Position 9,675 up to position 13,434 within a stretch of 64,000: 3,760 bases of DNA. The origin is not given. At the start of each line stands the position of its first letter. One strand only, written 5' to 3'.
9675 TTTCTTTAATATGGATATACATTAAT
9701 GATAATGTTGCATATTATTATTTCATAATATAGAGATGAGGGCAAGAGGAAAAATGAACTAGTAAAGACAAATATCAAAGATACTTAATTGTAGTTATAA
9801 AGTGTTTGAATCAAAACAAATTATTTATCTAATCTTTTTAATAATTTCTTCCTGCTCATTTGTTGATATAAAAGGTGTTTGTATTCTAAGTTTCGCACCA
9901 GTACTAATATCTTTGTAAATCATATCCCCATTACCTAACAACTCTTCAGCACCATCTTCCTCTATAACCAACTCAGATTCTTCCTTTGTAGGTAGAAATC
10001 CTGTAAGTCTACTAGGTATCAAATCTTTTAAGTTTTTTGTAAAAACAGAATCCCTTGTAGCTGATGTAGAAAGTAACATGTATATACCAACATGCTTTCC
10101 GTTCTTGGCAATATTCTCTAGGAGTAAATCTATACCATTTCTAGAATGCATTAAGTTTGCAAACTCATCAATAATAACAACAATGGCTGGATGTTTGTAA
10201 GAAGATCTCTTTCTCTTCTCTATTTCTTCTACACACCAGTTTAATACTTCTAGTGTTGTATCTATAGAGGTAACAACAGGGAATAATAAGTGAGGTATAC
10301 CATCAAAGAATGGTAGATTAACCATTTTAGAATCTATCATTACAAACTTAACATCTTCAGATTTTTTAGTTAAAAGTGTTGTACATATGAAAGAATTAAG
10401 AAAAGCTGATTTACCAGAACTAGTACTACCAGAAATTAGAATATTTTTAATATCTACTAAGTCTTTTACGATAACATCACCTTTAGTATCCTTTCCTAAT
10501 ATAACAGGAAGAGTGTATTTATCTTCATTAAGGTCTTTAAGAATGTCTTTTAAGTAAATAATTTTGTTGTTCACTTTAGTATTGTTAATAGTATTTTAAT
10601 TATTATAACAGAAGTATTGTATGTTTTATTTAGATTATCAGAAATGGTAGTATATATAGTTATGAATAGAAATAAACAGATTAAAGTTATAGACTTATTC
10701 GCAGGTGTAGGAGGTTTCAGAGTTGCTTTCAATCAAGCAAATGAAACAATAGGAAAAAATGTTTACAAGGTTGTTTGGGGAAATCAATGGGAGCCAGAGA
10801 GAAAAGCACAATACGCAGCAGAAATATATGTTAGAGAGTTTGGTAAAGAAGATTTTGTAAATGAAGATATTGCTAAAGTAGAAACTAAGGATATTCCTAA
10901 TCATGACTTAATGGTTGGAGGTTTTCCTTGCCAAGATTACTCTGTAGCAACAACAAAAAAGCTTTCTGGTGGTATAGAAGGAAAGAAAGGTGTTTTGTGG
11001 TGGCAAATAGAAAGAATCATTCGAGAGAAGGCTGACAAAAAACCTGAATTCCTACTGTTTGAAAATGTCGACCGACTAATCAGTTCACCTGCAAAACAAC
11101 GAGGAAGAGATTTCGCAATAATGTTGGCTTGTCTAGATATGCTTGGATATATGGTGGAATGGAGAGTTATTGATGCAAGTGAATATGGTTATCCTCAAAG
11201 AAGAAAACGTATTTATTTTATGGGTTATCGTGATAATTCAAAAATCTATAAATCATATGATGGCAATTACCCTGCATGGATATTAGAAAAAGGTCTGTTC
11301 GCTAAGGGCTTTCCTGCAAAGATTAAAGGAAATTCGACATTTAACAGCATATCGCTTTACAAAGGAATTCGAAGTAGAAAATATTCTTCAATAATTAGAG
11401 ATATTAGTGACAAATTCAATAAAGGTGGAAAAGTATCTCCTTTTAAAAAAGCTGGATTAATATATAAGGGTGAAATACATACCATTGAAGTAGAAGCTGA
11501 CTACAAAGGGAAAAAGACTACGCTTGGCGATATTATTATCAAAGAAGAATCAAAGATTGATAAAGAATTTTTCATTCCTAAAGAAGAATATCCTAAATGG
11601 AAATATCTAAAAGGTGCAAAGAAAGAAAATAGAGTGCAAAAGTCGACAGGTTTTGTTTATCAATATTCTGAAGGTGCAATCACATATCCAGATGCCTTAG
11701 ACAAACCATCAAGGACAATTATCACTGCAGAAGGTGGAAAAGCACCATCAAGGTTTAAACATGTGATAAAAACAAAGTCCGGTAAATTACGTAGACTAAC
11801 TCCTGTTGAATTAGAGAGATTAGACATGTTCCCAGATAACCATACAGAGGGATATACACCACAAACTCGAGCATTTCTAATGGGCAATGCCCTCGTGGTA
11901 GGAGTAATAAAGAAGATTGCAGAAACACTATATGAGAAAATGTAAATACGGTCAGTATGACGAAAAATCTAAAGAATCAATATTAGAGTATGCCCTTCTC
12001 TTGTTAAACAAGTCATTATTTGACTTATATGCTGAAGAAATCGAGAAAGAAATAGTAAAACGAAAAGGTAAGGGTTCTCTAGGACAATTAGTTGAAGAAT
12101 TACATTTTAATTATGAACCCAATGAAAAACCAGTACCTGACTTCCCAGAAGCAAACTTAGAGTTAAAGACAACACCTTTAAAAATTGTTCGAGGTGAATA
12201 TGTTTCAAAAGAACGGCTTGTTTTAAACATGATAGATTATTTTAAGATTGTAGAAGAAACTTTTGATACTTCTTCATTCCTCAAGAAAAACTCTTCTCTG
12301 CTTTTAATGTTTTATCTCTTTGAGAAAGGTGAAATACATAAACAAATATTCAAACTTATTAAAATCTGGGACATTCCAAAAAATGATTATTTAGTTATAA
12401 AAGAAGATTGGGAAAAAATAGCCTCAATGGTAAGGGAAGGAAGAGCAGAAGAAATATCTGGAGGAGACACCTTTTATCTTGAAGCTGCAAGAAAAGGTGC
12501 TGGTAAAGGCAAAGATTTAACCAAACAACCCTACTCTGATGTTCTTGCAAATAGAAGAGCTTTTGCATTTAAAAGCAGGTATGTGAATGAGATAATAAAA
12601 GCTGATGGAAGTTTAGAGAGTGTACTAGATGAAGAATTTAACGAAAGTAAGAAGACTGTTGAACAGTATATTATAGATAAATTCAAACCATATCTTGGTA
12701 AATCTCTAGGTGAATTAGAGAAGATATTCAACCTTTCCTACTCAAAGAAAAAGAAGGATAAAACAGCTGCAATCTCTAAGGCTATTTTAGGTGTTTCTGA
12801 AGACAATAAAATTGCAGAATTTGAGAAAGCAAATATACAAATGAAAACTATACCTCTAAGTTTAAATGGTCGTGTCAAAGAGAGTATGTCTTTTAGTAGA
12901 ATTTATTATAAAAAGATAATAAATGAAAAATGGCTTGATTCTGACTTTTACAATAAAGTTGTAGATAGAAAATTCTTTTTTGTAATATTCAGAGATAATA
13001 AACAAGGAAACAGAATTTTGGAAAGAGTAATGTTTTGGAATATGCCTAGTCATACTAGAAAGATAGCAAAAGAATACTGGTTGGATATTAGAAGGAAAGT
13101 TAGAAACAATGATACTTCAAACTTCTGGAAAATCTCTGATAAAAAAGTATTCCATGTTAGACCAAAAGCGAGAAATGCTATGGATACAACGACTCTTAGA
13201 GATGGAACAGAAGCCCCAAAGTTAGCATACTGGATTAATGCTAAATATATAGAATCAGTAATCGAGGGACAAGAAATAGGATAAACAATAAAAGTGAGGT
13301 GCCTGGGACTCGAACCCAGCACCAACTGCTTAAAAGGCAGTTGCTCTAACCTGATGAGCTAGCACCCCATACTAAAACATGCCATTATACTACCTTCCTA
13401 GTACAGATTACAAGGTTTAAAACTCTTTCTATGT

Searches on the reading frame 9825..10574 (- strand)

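Call 31: search_protein_families(library=pfam, proteins=[window:9825-10574:-], max_evalue=0.001)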
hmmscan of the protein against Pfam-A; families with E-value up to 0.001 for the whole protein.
window:9825-10574:- (249 aa): 2 families
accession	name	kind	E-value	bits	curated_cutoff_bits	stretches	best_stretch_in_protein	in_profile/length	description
PF01580.24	FtsK_SpoIIIE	-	2.7e-33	115.7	24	1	16-123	12-121/221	FtsK/SpoIIIE family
PF01637.24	ATPase_2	-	0.00075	19.8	33.2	0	45-179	23-161/225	ATPase domain predominantly from Archaea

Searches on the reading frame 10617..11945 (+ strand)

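Call 31: search_protein_families(library=pfam, proteins=[window:10617-11945:+], max_evalue=0.001)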
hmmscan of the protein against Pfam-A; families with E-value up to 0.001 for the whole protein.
window:10617-11945:+ (442 aa): 1 family
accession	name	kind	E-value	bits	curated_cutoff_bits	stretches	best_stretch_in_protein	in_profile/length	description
PF00145.23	DNA_methylase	-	4.7e-63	214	22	1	22-438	1-322/324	C-5 cytosine-specific DNA methylase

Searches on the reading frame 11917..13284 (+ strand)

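Call 31: search_protein_families(library=pfam, proteins=[window:11917-13284:+], max_evalue=0.001)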
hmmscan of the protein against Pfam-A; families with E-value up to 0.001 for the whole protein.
window:11917-13284:+ (455 aa): 1 family
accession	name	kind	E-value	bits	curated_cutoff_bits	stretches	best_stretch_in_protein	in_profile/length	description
PF02976.21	MutH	-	1.2e-34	118.7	23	2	64-164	1-103/103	DNA mismatch repair enzyme MutH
